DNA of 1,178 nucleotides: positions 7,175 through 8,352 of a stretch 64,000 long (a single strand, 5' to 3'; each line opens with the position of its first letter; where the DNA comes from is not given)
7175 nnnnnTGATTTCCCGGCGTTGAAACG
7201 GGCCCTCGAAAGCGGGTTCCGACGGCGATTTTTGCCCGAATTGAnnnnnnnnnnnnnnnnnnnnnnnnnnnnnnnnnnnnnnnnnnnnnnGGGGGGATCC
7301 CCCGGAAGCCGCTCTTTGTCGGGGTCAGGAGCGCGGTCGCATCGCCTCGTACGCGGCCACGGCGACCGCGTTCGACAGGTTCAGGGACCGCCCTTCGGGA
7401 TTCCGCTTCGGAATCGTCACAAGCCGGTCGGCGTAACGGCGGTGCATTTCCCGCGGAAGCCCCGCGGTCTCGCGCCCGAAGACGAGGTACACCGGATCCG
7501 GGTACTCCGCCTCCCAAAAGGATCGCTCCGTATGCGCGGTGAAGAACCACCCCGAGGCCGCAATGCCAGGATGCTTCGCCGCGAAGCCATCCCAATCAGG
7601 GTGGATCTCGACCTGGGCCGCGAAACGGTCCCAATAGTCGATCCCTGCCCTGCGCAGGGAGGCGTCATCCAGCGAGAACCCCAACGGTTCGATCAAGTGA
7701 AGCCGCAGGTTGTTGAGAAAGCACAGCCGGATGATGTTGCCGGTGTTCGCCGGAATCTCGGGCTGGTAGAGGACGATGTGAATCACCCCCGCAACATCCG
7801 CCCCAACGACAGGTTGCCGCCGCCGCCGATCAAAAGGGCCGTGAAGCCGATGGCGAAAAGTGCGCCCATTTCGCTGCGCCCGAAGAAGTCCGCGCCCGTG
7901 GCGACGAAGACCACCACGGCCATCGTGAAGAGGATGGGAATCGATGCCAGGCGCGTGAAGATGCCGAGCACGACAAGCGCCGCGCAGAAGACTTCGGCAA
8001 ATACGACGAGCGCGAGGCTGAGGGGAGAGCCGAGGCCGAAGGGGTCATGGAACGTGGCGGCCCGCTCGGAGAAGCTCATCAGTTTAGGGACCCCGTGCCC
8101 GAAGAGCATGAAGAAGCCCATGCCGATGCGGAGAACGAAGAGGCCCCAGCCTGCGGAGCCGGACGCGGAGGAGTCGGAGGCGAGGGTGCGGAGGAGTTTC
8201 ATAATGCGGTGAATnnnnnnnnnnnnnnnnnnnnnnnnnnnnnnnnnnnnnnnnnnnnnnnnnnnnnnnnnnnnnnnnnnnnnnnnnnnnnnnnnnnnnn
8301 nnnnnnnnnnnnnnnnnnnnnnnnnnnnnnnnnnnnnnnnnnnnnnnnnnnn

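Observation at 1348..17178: Complex I locus split nuoA-I / nuoJ-N by a 1.9-kb insertion of unrelated genes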

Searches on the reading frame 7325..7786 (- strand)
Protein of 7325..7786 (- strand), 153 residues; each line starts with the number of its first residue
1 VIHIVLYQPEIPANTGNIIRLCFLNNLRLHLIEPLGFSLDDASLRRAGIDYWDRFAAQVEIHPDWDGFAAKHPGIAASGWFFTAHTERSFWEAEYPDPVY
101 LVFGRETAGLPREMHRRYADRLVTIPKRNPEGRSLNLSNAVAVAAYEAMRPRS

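Call 3: search_protein_families(library=pfam, proteins=[window:7325-7786:-])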
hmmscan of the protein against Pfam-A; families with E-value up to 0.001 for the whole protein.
window:7325-7786:- (153 aa): 1 family
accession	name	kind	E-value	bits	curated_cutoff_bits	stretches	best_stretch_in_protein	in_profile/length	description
PF00588.24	SpoU_methylase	-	1.5e-26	93.6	29.7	1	2-146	2-142/142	SpoU rRNA Methylase family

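Call 17: search_protein_families(library=ncbifam, proteins=[window:7325-7786:-], max_evalue=0.01)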
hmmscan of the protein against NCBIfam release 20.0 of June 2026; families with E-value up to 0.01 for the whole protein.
window:7325-7786:- (153 aa): 9 families
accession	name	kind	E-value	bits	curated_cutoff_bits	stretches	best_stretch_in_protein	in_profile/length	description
TIGR00185.1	tRNA_yibK_trmL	equivalog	8.3e-47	158.9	190.6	1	1-150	1-146/154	tRNA (uridine(34)/cytosine(34)/5-carboxymethylaminomethyluridine(34)-2'-O)-methyltransferase TrmL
NF007683.0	PRK10358.1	equivalog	2.3e-35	121.9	282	1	1-150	1-146/157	tRNA (uridine(34)/cytosine(34)/5-carboxymethylaminomethyluridine(34)-2'-O)-methyltransferase TrmL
TIGR00050.1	rRNA_methyl_1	subfamily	1.1e-09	38.5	167.15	1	97-148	104-153/233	TrmJ/YjtD family RNA methyltransferase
NF041077.1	tRNAmeth_TrmJ_Sulfolob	equivalog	8.5e-09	35.4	350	1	99-151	104-154/229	tRNA (cytidine-2'-O-)-methyltransferase TrmJ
TIGR00186.1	rRNA_methyl_3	equivalog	4.9e-06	26.2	160.15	1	86-150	175-238/240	23S rRNA (guanosine(2251)-2'-O)-methyltransferase RlmB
NF011694.0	PRK15114.1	equivalog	1.1e-05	25.1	280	1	88-148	99-156/246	tRNA (cytosine(32)/uridine(32)-2'-O)-methyltransferase TrmJ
NF007752.0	PRK10433.1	equivalog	0.0001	21.9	212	1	99-147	108-154/228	tRNA/rRNA methyltransferase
NF008295.0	PRK11081.1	equivalog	0.00013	21.6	227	1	89-152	104-165/230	tRNA (guanosine(18)-2'-O)-methyltransferase TrmH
NF008386.0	PRK11181.1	equivalog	0.00015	21.1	366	1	86-152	178-242/244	23S rRNA (guanosine(2251)-2'-O)-methyltransferase RlmB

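Call 60: find_homologous_proteins(query=window:7328-7786:-, max_evalue=1e-20)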
Query window:7328-7786:- (153 aa): 7891 proteins with E <= 1e-20 among 8000 candidates; the best 120 are listed.
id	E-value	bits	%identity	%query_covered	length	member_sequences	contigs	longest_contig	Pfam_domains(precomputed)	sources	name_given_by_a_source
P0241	6.0e-101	353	100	100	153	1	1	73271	PF00588.25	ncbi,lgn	-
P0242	3.5e-84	298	84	99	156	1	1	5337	PF00588.25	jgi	jgi:tRNA (cytidine/uridine-2'-O-)-methyltransferase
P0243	3.7e-81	288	81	99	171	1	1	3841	PF00588.25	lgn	-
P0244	4.3e-81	288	82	99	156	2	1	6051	PF00588.25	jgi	jgi:tRNA (cytidine/uridine-2'-O-)-methyltransferase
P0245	5.3e-81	288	82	97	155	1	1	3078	PF00588.25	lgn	-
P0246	1.7e-80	286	83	97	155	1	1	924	PF00588.25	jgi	jgi:tRNA (cytidine/uridine-2'-O-)-methyltransferase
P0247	1.8e-80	286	83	98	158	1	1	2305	PF00588.25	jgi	jgi:tRNA (cytidine/uridine-2'-O-)-methyltransferase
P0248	2.3e-80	286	83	97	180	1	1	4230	PF00588.25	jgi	jgi:tRNA (cytidine/uridine-2'-O-)-methyltransferase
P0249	1.5e-79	283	82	97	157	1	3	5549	PF00588.25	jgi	jgi:tRNA (cytidine/uridine-2'-O-)-methyltransferase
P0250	3.7e-79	282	81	97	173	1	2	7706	PF00588.25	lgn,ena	-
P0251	2.6e-78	279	80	97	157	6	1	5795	PF00588.25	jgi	jgi:tRNA (cytidine/uridine-2'-O-)-methyltransferase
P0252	4.5e-78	278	79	97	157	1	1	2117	PF00588.25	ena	-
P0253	5.6e-77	275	79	97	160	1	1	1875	PF00588.25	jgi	jgi:tRNA (cytidine/uridine-2'-O-)-methyltransferase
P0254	5.9e-77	275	81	97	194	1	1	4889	PF00588.25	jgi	jgi:tRNA (cytidine/uridine-2'-O-)-methyltransferase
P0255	7.2e-77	274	79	97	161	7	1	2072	PF00588.25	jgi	jgi:tRNA (cytidine/uridine-2'-O-)-methyltransferase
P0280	9.9e-72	258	75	97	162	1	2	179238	PF00588.25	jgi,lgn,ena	-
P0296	4.3e-52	194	62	98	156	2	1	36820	PF00588.25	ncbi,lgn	-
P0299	8.9e-50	186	59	98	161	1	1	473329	PF00588.25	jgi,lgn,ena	-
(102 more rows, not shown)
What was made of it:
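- On TrmL (tRNA U34/C34 2'-O-methyltransferase, SpoU/TrmH superfamily): JGI names the homologues tRNA (cytidine/uridine-2'-O-)-methyltransferase (call 60).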

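Call 61: find_encoding_contigs(protein=P0242, flank=5000, max_places=2)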
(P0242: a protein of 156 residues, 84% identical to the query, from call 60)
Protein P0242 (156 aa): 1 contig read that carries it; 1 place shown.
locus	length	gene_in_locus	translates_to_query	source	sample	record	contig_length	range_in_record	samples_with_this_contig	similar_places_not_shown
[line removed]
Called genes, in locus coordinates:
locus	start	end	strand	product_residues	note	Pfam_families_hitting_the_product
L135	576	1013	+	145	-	-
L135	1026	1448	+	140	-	PF07681:DoxX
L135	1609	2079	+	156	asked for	PF00588:SpoU_methylase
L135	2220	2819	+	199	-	PF00499:Oxidored_q3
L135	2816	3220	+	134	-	PF00420:Oxidored_q2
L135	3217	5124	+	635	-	PF00662:Proton_antipo_N, PF00361:Proton_antipo_M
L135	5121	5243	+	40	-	-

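Call 62: find_encoding_contigs(protein=P0280, flank=5000, max_places=2)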
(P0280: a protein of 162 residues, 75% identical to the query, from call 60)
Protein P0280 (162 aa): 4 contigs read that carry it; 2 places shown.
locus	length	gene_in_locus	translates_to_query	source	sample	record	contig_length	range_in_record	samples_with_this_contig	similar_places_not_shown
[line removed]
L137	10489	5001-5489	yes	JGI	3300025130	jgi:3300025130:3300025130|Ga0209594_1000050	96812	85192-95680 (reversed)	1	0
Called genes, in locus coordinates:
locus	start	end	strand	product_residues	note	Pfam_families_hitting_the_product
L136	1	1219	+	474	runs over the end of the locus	PF01512:Complex1_51K, PF10531:SLBB (weak), PF22461:SLBB_2, PF10589:NADH_4Fe-4S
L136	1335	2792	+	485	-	PF00111:Fer2 (weak), PF13510:Fer2_4, PF10588:NADH-G_4Fe-4S_3, PF22117:Fer4_Nqo3, PF04879:Molybdop_Fe4S4 (faint), PF22151:Fer4_NDSU1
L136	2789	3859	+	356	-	PF00146:NADHdh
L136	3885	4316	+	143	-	PF13183:Fer4_8 (faint), PF13534:Fer4_17 (faint), PF13237:Fer4_10 (faint), PF14697:Fer4_21 (faint), PF12838:Fer4_7, PF13187:Fer4_9 (weak), PF00037:Fer4, PF12838:Fer4_7 (weak), +3 more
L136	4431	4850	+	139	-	PF07681:DoxX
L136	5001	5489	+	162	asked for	PF00588:SpoU_methylase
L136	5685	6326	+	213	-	PF00499:Oxidored_q3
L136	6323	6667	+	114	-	PF00420:Oxidored_q2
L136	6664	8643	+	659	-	PF00662:Proton_antipo_N, PF00361:Proton_antipo_M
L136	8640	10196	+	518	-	PF00361:Proton_antipo_M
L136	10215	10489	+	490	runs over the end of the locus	PF00361:Proton_antipo_M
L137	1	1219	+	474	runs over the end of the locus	PF01512:Complex1_51K, PF10531:SLBB (weak), PF22461:SLBB_2, PF10589:NADH_4Fe-4S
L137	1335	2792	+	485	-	PF00111:Fer2 (weak), PF13510:Fer2_4, PF10588:NADH-G_4Fe-4S_3, PF22117:Fer4_Nqo3, PF04879:Molybdop_Fe4S4 (faint), PF22151:Fer4_NDSU1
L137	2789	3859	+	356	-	PF00146:NADHdh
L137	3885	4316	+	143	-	PF13183:Fer4_8 (faint), PF13534:Fer4_17 (faint), PF13237:Fer4_10 (faint), PF14697:Fer4_21 (faint), PF12838:Fer4_7, PF13187:Fer4_9 (weak), PF00037:Fer4, PF12838:Fer4_7 (weak), +3 more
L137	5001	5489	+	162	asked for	PF00588:SpoU_methylase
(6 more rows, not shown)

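Call 63: find_encoding_contigs(protein=P0296, flank=5000, max_places=2)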
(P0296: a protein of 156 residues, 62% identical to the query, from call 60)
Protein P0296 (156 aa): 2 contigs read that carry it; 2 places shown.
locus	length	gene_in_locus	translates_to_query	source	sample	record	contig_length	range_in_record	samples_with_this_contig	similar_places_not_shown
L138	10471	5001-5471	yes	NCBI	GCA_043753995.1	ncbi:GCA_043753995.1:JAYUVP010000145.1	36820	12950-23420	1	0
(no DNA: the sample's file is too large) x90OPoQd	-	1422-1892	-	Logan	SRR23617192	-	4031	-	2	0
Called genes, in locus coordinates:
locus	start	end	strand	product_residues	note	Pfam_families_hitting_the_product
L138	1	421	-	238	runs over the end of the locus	PF13469:Sulfotransfer_3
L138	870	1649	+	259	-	-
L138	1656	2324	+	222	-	-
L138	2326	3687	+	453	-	PF00067:p450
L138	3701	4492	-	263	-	PF00106:adh_short, PF08659:KR, PF13561:adh_short_C2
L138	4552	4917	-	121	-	-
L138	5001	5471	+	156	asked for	PF00588:SpoU_methylase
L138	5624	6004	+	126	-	PF01627:Hpt (weak)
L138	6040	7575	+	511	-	PF01627:Hpt (faint), PF00072:Response_reg, PF00990:GGDEF, PF22335:Cas10-Cmr2_palm2 (faint), PF00072:Response_reg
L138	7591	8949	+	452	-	PF19425:Csd3_N2, PF01551:Peptidase_M23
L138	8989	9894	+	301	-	PF05721:PhyH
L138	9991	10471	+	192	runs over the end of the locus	PF00578:AhpC-TSA, PF08534:Redoxin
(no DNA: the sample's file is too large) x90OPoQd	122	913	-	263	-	PF00106:adh_short, PF08659:KR, PF13561:adh_short_C2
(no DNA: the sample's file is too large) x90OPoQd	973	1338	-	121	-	-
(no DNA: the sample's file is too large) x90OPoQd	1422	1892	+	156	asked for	PF00588:SpoU_methylase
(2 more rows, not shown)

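Call 64: find_encoding_contigs(protein=P0299, flank=5000, max_places=2)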
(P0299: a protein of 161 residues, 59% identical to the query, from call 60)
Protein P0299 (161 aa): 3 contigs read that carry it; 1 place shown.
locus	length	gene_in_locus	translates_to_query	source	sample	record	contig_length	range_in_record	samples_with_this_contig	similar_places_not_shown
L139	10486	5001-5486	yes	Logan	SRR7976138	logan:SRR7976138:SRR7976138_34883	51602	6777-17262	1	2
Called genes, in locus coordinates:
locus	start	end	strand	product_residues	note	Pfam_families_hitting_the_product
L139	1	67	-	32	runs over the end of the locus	-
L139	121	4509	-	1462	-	PF00270:DEAD, PF04851:ResIII (weak), PF00271:Helicase_C, PF22590:Cas3-like_C_2 (faint), PF19306:WHD_Lhr, PF08494:DEAD_assoc, PF23235:WHD_3rd_Lhr, PF23234:WHD_4th_Lhr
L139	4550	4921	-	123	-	-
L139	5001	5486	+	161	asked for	PF00588:SpoU_methylase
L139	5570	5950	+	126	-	PF01627:Hpt (weak)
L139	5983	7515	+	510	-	PF01627:Hpt (weak), PF00072:Response_reg, PF00990:GGDEF, PF22335:Cas10-Cmr2_palm2 (weak), PF00072:Response_reg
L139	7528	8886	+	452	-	PF19425:Csd3_N2, PF01551:Peptidase_M23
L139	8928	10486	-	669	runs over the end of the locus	PF13145:Rotamase_2, PF13174:TPR_6 (faint), PF14559:TPR_19 (faint)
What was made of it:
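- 7325..7786 (-): SpoU-family, TrmL-like tRNA 2'-O-methyltransferase, 153 aa. Outside that clade, trmL lies next to Hpt / response-regulator-GGDEF genes (calls 63, 64).
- (7) trmL lies at another locus in Fibrobacteria outside this clade (calls 63, 64).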

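Call 68: find_encoding_contigs(protein=P0241, flank=1000, max_places=3)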
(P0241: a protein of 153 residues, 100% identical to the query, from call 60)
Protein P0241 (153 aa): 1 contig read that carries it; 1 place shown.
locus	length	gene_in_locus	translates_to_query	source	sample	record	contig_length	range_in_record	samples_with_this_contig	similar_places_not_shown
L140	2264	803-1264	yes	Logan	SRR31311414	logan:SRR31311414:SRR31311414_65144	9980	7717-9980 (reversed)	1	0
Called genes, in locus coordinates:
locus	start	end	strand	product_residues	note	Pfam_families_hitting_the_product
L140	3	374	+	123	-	?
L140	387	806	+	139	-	PF07681:DoxX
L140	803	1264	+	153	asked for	PF00588:SpoU_methylase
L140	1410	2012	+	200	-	PF00499:Oxidored_q3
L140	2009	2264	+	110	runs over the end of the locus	PF00420:Oxidored_q2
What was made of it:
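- Tried and rejected: TrmL worked (call 68).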

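Call 76: search_protein_families(library=pfam, proteins=[L135:576-1013:+, L138:4552-4917:-], max_evalue=0.01)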
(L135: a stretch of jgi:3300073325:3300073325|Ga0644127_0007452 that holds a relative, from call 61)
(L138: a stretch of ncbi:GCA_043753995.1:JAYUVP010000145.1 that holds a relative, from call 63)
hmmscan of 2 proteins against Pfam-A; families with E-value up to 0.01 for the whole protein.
L135:576-1013:+ (145 aa): 1 family
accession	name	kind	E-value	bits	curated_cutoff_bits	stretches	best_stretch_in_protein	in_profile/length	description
PF01850.27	PIN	-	0.00033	21.7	23.6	1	3-112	2-105/120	PIN domain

L138:4552-4917:- (121 aa): 0 families

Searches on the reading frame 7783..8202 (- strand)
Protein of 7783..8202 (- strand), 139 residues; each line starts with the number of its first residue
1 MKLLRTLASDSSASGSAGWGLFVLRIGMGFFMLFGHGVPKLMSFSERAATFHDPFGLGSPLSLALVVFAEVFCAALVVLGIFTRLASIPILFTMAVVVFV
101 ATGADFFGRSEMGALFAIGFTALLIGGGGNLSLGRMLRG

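Call 3: search_protein_families(library=pfam, proteins=[window:7783-8202:-])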
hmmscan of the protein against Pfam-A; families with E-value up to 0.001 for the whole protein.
window:7783-8202:- (139 aa): 2 families
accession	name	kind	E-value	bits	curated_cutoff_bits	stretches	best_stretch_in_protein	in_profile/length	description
PF07681.17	DoxX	-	6.3e-12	46.4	23.6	1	20-101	1-83/85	DoxX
PF07291.16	MauE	-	7e-05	23.6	27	1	19-101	3-87/128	Methylamine utilisation protein MauE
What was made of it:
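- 7783..8202 (-): DoxX-family small membrane protein, 139 aa. Its stop overlaps the trmL start (GTGA). PF07681 scores 46.4 bits (call 3).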

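Call 17: search_protein_families(library=ncbifam, proteins=[window:7783-8202:-], max_evalue=0.01)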
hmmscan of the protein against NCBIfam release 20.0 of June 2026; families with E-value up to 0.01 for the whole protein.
window:7783-8202:- (139 aa): 1 family
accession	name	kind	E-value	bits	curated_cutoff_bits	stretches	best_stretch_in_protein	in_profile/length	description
NF050144.1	matur_HvfX_fam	equivalog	3.1e-08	34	80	1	22-99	5-85/165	HvfX family Cu-binding RiPP maturation protein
